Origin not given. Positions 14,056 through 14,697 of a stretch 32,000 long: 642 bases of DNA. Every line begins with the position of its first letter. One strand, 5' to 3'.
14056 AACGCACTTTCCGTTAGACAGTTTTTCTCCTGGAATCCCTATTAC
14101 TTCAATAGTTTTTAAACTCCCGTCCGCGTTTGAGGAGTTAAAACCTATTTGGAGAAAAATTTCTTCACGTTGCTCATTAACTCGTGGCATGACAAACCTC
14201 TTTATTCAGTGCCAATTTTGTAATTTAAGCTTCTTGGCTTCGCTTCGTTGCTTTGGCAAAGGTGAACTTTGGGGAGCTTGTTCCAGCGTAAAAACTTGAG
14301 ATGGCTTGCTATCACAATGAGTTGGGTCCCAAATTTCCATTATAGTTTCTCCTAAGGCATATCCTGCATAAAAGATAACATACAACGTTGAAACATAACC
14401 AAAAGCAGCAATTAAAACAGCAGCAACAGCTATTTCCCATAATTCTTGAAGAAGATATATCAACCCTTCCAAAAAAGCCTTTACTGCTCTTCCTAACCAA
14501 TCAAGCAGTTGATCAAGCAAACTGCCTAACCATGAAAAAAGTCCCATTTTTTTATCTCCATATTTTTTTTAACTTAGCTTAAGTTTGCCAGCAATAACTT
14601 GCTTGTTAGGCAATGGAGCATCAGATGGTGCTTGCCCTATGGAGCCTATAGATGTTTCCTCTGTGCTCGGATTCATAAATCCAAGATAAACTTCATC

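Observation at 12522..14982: AT-rich four-gene operon bracketed by two IS elements (two paralogous small membrane proteins, an unknown 199-aa protein and a classical AAA+ ATPase): candidate undescribed conflict or membrane-remodelling system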

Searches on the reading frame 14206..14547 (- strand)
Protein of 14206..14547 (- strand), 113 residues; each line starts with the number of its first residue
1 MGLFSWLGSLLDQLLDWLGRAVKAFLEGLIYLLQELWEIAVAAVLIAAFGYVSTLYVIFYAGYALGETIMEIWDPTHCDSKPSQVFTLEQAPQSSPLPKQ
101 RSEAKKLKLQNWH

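Call 3: search_protein_families(library=pfam, proteins=[window:14206-14547:-], max_evalue=0.1)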
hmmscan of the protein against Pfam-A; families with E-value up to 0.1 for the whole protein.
window:14206-14547:- (113 aa): 0 families

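Call 4: search_protein_families(library=padloc, proteins=[window:14206-14547:-], max_evalue=0.1)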
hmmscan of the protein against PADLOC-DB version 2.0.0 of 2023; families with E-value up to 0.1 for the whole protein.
window:14206-14547:- (113 aa): 0 families

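Call 5: search_protein_families(library=ncbifam, proteins=[window:14206-14547:-], max_evalue=0.1)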
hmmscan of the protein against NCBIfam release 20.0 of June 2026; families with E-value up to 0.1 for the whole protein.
window:14206-14547:- (113 aa): 1 family
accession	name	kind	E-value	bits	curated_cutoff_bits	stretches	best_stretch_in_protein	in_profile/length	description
NF003433.0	PRK04949.1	equivalog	0.088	12.4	140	1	2-54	45-97/254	sulfate transporter CysZ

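Call 6: search_protein_families(library=phrogs, proteins=[window:14206-14547:-], max_evalue=0.1)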
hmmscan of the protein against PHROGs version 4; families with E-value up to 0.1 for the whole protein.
window:14206-14547:- (113 aa): 1 family
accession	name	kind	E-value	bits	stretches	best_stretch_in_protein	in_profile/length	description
phrog_32185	-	unknown function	0.096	14.1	0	24-70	72-115/127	-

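Call 17: find_homologous_proteins(query=window:14206-14547:-, max_evalue=0.01)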
Query window:14206-14547:- (113 aa): 150 proteins with E <= 0.01 among 159 candidates; the best 120 are listed.
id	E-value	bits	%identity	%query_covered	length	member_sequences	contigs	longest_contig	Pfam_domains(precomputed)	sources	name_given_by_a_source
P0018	2.3e-69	249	100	100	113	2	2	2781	-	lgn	-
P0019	1.3e-51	192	77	100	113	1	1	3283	-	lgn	-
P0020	9.6e-51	189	73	100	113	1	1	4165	-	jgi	jgi:hypothetical protein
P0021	2.1e-50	188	75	100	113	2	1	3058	-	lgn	-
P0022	2.3e-50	188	76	100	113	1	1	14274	-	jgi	-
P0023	5.9e-50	186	75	100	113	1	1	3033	-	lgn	-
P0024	9.3e-50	186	73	100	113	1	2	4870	-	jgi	-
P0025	9.8e-50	186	78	100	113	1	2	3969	-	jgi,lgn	jgi:hypothetical protein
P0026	1.4e-49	185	75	100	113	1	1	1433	-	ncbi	-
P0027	2.6e-49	184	73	100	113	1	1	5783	-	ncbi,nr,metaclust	ncbi:hypothetical protein BGP_2639 [Beggiatoa sp. PS]|nr:hypothetical protein BGP_2639 [Beggiatoa sp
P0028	2.7e-48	181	73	100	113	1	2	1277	-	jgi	-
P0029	1.2e-47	179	70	100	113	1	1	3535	-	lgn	-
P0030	1.3e-47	179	70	100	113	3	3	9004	-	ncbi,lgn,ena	-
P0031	1.6e-47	178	71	100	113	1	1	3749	-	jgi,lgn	jgi:hypothetical protein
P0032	2.2e-47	178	72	98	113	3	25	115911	-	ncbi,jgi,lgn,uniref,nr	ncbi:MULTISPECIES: hypothetical protein [unclassified Microcoleus]|jgi:hypothetical protein|uniref:h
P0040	1.2e-45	172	72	100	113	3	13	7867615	-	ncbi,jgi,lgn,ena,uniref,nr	ncbi:MAG: hypothetical protein KA717_11620 [Woronichinia naegeliana WA131]|jgi:hypothetical protein|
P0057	3.0e-44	168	66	100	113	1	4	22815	-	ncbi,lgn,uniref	ncbi:hypothetical protein DOP62_14135 (plasmid) [Synechococcus elongatus PCC 11801]|uniref:Uncharact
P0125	2.5e-32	129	56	95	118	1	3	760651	-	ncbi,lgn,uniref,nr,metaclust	ncbi:hypothetical protein [Kamptonema formosum]|uniref:hypothetical protein n=1 Tax=Kamptonema formo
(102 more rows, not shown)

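Call 18: find_encoding_contigs(protein=P0040, flank=6000, max_places=3)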
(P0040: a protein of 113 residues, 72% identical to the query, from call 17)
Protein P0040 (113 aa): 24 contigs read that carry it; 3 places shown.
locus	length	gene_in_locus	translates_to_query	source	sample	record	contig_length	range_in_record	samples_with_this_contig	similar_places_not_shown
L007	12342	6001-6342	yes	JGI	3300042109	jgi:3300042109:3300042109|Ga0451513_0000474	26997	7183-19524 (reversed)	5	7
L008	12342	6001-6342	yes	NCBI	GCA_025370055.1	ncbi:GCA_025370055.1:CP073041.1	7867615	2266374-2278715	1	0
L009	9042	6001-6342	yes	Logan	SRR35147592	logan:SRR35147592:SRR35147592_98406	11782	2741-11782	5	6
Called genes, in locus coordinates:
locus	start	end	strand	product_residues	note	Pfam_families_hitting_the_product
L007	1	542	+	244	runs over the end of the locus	PF01259:SAICAR_synt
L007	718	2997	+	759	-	PF07244:POTRA, PF25282:POTRA1_3_Toc75 (faint), PF08479:POTRA_2 (weak), PF07244:POTRA (weak), PF01103:Omp85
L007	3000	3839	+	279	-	PF03331:LpxC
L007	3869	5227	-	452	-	PF26355:HTH_VMAP-M9, PF00931:NB-ARC, PF01637:ATPase_2, PF13401:AAA_22 (weak)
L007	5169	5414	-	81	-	-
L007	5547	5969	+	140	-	-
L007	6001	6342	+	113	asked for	-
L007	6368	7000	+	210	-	-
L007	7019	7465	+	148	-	-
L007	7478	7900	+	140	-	-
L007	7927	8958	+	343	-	PF00004:AAA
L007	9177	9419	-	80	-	-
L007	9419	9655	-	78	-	PF07927:HicA_toxin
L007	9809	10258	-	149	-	PF01850:PIN (weak), PF13470:PIN_3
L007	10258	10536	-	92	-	-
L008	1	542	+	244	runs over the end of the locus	PF01259:SAICAR_synt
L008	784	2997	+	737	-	PF07244:POTRA, PF25282:POTRA1_3_Toc75 (faint), PF08479:POTRA_2 (weak), PF07244:POTRA (weak), PF01103:Omp85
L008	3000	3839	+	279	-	PF03331:LpxC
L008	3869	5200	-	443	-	PF26355:HTH_VMAP-M9, PF00931:NB-ARC, PF01637:ATPase_2, PF13401:AAA_22 (weak)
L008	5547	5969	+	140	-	-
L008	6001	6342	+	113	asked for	-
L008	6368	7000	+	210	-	-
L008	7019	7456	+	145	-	-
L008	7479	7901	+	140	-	-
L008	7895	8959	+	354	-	PF00004:AAA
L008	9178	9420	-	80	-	-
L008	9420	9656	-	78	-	PF07927:HicA_toxin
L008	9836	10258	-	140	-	PF01850:PIN (weak), PF13470:PIN_3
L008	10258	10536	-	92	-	-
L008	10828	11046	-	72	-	-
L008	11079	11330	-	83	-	PF04014:MazE_antitoxin (weak)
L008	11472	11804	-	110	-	PF18480:DUF5615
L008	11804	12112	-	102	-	PF04255:DUF433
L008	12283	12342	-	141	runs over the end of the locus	PF13470:PIN_3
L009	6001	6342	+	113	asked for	-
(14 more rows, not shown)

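Call 19: find_encoding_contigs(protein=P0057, flank=6000, max_places=2)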
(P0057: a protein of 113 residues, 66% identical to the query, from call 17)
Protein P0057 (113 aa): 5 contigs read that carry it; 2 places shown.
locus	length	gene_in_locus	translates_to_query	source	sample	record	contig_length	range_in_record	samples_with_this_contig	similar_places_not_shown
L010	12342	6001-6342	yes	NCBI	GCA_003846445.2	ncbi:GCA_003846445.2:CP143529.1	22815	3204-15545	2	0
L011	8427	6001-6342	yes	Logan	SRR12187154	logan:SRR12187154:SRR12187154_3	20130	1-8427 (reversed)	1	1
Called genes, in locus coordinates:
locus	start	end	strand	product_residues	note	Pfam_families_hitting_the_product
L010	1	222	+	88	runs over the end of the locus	-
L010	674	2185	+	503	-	-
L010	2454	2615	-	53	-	-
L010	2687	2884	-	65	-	-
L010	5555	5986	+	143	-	-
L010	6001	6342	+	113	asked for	-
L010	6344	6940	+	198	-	-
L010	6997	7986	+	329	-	PF00004:AAA, PF17862:AAA_lid_3 (weak)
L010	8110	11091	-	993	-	PF12965:DUF3854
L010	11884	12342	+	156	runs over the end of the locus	-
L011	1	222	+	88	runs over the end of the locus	-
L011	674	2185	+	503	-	-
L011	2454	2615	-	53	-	-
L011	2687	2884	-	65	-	-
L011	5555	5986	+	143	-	-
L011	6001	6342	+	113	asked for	-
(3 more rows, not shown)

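Call 20: find_encoding_contigs(protein=P0125, flank=6000, max_places=2)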
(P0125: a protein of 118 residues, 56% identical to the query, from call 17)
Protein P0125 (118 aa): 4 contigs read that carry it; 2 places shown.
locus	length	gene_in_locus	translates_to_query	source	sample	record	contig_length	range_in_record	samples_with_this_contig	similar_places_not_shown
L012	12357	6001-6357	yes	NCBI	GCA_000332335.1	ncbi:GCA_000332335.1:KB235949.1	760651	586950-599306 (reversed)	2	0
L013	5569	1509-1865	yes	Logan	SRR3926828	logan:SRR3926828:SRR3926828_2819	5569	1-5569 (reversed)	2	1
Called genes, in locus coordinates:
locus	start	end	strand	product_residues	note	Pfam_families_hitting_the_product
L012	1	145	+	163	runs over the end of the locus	PF14495:Cytochrom_C550, PF13442:Cytochrome_CBB3 (faint), PF00034:Cytochrom_C (weak)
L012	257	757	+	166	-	PF14495:Cytochrom_C550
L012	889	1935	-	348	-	PF00072:Response_reg, PF00990:GGDEF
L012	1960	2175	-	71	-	-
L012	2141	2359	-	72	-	-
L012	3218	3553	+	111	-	PF14495:Cytochrom_C550 (faint), PF00034:Cytochrom_C, PF13442:Cytochrome_CBB3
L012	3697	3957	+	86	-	-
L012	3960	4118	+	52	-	-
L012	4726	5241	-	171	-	-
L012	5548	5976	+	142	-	-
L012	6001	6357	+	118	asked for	-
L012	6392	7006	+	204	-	-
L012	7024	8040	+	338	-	PF00004:AAA, PF17862:AAA_lid_3 (weak)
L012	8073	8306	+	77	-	-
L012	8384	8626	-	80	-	PF01934:HepT-like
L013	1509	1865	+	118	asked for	-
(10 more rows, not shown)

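Call 27: find_related_loci(query=A2, collection=genome_contigs, flank=7000)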
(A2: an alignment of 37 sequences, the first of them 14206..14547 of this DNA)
Query A2 (113 aa) in genome_contigs; peptide patterns used: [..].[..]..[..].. (x = any residue, [..] = any of these).
39 stretches matched a pattern; 29 encode a relative of the query (tblastn E <= 1e-3); 29 distinct loci.
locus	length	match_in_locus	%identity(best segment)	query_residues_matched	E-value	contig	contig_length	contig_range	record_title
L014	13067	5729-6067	71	1-113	3e-54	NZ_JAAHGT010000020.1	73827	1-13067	MAG: Okeania sp. SIO2F4 2F4_NODE_20, whole genome shotgun sequence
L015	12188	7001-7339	70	1-113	1e-53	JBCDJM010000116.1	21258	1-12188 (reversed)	MAG: Cyanobacteria bacterium P01_H01_bin.35 k141_2099291_length_21258_cov_39.0193, whole genome shotgun sequence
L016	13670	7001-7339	70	1-113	5e-53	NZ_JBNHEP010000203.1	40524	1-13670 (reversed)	Dapis sp. BLCC M229 strain BLCC-M229 NODE_258_length_40524_cov_61.502607, whole genome shotgun sequence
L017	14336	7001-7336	71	1-112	6e-52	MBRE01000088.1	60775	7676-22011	Oscillatoriales cyanobacterium USR001 contig_80, whole genome shotgun sequence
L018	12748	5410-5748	65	1-113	2e-50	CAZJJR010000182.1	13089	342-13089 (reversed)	MAG TPA_asm: uncultured bacterium isolate SRP290908_co2_197 genome assembly, contig: NODE_6631_length_13089_cov_6.006752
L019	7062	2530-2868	66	1-113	2e-49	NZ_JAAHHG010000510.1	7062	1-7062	MAG: Okeania sp. SIO3B5 3B5_NODE_510, whole genome shotgun sequence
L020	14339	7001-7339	65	1-113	5e-48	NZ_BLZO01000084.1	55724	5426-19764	Okeania sp. KiyG1 sequence084, whole genome shotgun sequence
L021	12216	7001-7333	67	1-111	9e-48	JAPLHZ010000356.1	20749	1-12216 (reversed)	MAG: Cyanobacteriota bacterium isolate LacPavin_0419_WC70S_MAG_46_55 LacPavin_0419_WC70S_scaffold_507104, whole genome s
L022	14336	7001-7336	63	1-112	2e-47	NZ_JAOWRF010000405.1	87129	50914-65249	Plectonema radiosum NIES-515 NODE_4_length_87129_cov_10.015988, whole genome shotgun sequence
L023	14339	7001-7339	63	1-113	5e-47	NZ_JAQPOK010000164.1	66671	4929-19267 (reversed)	Roseofilum halophilum BLCC-M91 k141_8882, whole genome shotgun sequence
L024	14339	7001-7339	69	1-113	2e-47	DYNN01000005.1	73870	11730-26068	MAG TPA_asm: Thiomargarita sp. isolate SulCav_FS08_3_37_87 SulCav_FS08_3_66_length_73870_cov_47_283506, whole genome sho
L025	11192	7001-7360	58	1-113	1e-46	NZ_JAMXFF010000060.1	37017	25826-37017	Laspinema palackyanum D2a NODE_65_length_37017_cov_67.333270, whole genome shotgun sequence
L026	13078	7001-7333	60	1-111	7e-46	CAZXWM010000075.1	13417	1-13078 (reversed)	MAG TPA_asm: uncultured Phormidium sp. isolate SRP141376_co5_61 genome assembly, contig: NODE_11375_length_13417_cov_7.0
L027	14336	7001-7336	60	1-112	2e-44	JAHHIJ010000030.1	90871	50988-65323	MAG: Tolypothrix brevis GSE-NOS-MK-07-07A scaffold_42_c2, whole genome shotgun sequence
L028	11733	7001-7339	61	1-113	3e-44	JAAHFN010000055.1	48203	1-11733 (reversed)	MAG: Oscillatoria sp. SIO1A7 1A7_NODE_55, whole genome shotgun sequence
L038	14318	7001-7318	56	1-107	4e-38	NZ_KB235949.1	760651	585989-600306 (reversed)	Oscillatoria sp. PCC 10802 Osc10802DRAFT_Contig6.6, whole genome shotgun sequence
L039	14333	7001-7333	51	2-113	8e-35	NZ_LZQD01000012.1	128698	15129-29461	Trichormus sp. NMC-1 scaffold12, whole genome shotgun sequence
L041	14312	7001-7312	48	1-110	4e-26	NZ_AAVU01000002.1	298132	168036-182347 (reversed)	Lyngbya sp. PCC 8106 1099428180510, whole genome shotgun sequence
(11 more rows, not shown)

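Call 34: search_dna_similar(query=window:14206-14547:-, collection=phages, mode=protein, max_evalue=0.01)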
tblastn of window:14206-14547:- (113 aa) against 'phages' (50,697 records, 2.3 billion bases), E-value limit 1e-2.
No match.

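Call 35: search_dna_similar(query=window:14206-14547:-, collection=plasmids, mode=protein, max_evalue=0.01)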
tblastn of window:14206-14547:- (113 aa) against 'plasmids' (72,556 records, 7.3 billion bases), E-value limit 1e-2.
Records with a match: 1; places in all: 1; records where one place covers at least 80% of the query: 1.
Best place of each record, by identity: 60-80% 1.
By first word of the organism name: Synechococcus 1.
By predicted mobility (MOB-suite, as given by PLSDB): non-mobilizable 1.
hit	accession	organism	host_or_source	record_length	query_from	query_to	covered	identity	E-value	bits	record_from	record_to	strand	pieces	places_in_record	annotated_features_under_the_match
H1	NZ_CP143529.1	Synechococcus elongatus PCC 11801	Pure axenic culture,Powai Lake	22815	20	113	83%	63.8%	1e-34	132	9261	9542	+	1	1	hypothetical protein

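Call 45: search_protein_families(library=pfam, proteins=[L038:5726-6238:-, L041:6175-6660:-, L008:3869-5224:-, L024:6052-6552:-, L021:10034-11881:+, L039:6164-7348:+], max_evalue=0.5)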
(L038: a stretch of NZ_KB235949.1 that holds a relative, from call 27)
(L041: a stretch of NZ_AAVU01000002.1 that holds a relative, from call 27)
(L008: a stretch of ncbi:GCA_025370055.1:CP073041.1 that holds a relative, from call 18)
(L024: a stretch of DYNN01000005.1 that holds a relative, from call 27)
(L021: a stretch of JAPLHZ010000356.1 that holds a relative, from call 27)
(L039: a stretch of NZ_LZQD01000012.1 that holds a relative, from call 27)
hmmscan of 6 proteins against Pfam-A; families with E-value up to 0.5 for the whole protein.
L038:5726-6238:- (170 aa): 1 family
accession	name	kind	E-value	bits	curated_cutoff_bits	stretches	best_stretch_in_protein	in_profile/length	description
PF00196.25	GerE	-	0.067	13.3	23.5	1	39-74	3-38/57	Bacterial regulatory proteins, luxR family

L041:6175-6660:- (161 aa): 2 families
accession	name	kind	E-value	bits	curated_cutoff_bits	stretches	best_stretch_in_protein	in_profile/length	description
PF08281.18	Sigma70_r4_2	-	0.0068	16.5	25.7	1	42-66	24-48/54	Sigma-70, region 4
PF06056.18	Terminase_5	-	0.064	13.6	20.3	1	43-61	12-30/58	Putative ATPase subunit of terminase (gpP-like)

L008:3869-5224:- (451 aa): 15 families
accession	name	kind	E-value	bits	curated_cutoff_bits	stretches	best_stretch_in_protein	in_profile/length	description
PF00931.28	NB-ARC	-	4.4e-09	36.4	23.5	1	140-239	2-109/248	NB-ARC domain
PF01637.24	ATPase_2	-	1.5e-08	35.2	33.2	1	136-283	1-159/225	ATPase domain predominantly from Archaea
PF13401.12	AAA_22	-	7.6e-08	33.2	27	1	156-285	6-128/130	AAA domain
PF05729.18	NACHT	-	0.00044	20.6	26.7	1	158-312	3-159/167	NACHT domain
PF13173.12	AAA_14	-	0.00049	20.5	27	1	158-257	5-75/129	AAA domain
PF13191.12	AAA_16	-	0.00078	20.4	32.6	1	136-240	2-142/167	AAA ATPase domain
PF05621.17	TniB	-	0.00097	19.1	22.4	1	141-246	21-134/189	Bacterial TniB protein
PF01978.25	TrmB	-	0.0032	17.7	25.6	1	377-435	7-64/68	Sugar-specific transcriptional regulator TrmB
PF21672.2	COMM_HN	-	0.018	16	23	1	24-86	29-92/103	COMMD2-7/10, HN domain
PF00004.35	AAA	-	0.025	15.4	21.2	1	161-278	4-105/131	ATPase family associated with various cellular activities (AAA)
PF25000.1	DUF7779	-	0.033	14.9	27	1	393-432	37-76/95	Domain of unknown function (DUF7779)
PF02002.24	TFIIE_alpha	-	0.047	14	22.9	1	379-429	11-65/105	TFIIE alpha subunit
PF25201.1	nSTAND6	-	0.13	12.7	27.7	1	137-182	2-46/148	Novel STAND NTPase 6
PF13463.12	HTH_27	-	0.14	12.9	22.2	1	387-429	12-54/68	Winged helix DNA-binding domain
PF08477.19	Roc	-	0.17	12.5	27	0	158-181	2-25/119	Ras of Complex, Roc, domain of DAPkinase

L024:6052-6552:- (166 aa): 12 families
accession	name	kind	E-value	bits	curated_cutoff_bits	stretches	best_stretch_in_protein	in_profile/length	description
PF01381.28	HTH_3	-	8.4e-17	61.4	23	1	42-96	1-55/55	Helix-turn-helix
PF12844.13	HTH_19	-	1.5e-11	44.4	30.2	1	40-96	2-58/64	Helix-turn-helix domain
PF13560.12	HTH_31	-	1.9e-09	38.1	27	1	41-96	5-61/64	Helix-turn-helix domain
PF13443.12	HTH_26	-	0.001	19.7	22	1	41-97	1-58/63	Cro/C1-type HTH DNA-binding domain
PF08281.18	Sigma70_r4_2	-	0.0012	18.9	25.7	1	44-66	20-42/54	Sigma-70, region 4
PF13384.12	HTH_23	-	0.002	18.4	24.6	1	38-65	4-32/50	Homeodomain-like domain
PF13744.12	HTH_37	-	0.0051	17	27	1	37-74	18-55/80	Helix-turn-helix domain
PF04545.22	Sigma70_r4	-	0.0068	16.3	24.1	1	45-64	15-34/50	Sigma-70, region 4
PF13413.12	HTH_25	-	0.01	16.1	24.6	1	45-72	5-32/62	Helix-turn-helix domain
PF07638.17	Sigma70_ECF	-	0.022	15.1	21.1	0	45-66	146-167/185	ECF sigma factor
PF08279.18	HTH_11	-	0.059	13.7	25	0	42-63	6-28/55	HTH domain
PF04048.20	Sec8_N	-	0.084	13.2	26.8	1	82-165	45-127/142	Exocyst complex component Sec8 N-terminal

L021:10034-11881:+ (616 aa): 58 families (the best 25 are shown)
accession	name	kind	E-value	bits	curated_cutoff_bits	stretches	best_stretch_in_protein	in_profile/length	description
PF00004.35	AAA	-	1.4e-91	304.1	21.2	2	134-261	1-128/131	ATPase family associated with various cellular activities (AAA)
PF17862.7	AAA_lid_3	-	4.9e-22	77.5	27.2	2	553-591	2-39/45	AAA+ lid domain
PF13191.12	AAA_16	-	1.3e-16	62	32.6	2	386-504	14-138/167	AAA ATPase domain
PF07728.20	AAA_5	-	1.2e-14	54.9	22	2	134-252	2-137/139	AAA domain (dynein-related subfamily)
PF13401.12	AAA_22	-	5e-14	53.2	27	2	399-434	8-46/130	AAA domain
PF05496.18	RuvB_N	-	9.2e-14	51.9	27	2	133-204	35-98/159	Holliday junction DNA helicase RuvB P-loop domain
PF07724.20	AAA_2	-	2.5e-10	41.1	27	2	134-227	6-101/166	AAA domain (Cdc48 subfamily)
PF06068.19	TIP49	-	1.2e-09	38.3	23.8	2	132-176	51-97/347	TIP49 P-loop domain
PF13671.12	AAA_33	-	2.6e-09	38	27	2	134-181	2-47/143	AAA domain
PF13173.12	AAA_14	-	3.3e-09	37.3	27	2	134-202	5-74/129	AAA domain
PF13521.12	AAA_28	-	5.2e-08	33.7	27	2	134-184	2-52/164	AAA domain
PF20720.3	nSTAND3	-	2e-07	31.3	27.2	2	398-428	19-52/155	Novel STAND NTPase 3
PF12775.13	AAA_7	-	4.7e-07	30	25.8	2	123-162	25-65/181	P-loop containing dynein motor region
PF13238.12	AAA_18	-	7.2e-07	30.2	29.4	1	134-169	1-38/128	AAA domain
PF01695.23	IstB_IS21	-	9.8e-07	28.9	24.1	2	398-428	94-124/238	IstB-like ATP binding protein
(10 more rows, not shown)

L039:6164-7348:+ (394 aa): 2 families
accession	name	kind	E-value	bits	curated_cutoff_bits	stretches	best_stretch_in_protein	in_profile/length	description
PF20694.2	TRADD-like_N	-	1e-08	35.3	23.7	1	217-277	5-68/69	TRADD-like N-terminal domain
PF12770.12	CHAT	-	5.3e-06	26.5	24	1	23-166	108-262/289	CHAT domain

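Call 60: predict_structure(alignment_id=A4)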
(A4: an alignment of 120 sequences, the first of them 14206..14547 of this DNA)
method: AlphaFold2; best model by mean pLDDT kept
length: 113 residues; sequences in the alignment: 120
mean_pLDDT: 81.1   pTM: 0.38
mean pLDDT of the five models: 81.1, 80.2, 79.0, 77.5, 75.1
residues with pLDDT >= 90: 24; 70-90: 79; 50-70: 10; < 50: 0
segments of 3 or more residues with pLDDT < 50: none
pLDDT, mean of each block of 10 residues (from residue 1): 82 91 94 90 86 83 76 74 75 75 72 61
secondary structure, 60 per line:
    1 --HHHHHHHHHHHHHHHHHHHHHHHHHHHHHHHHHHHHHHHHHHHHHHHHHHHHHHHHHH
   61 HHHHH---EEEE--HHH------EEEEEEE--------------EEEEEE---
elements in order: H3-65 E69-72 E84-90 E105-110
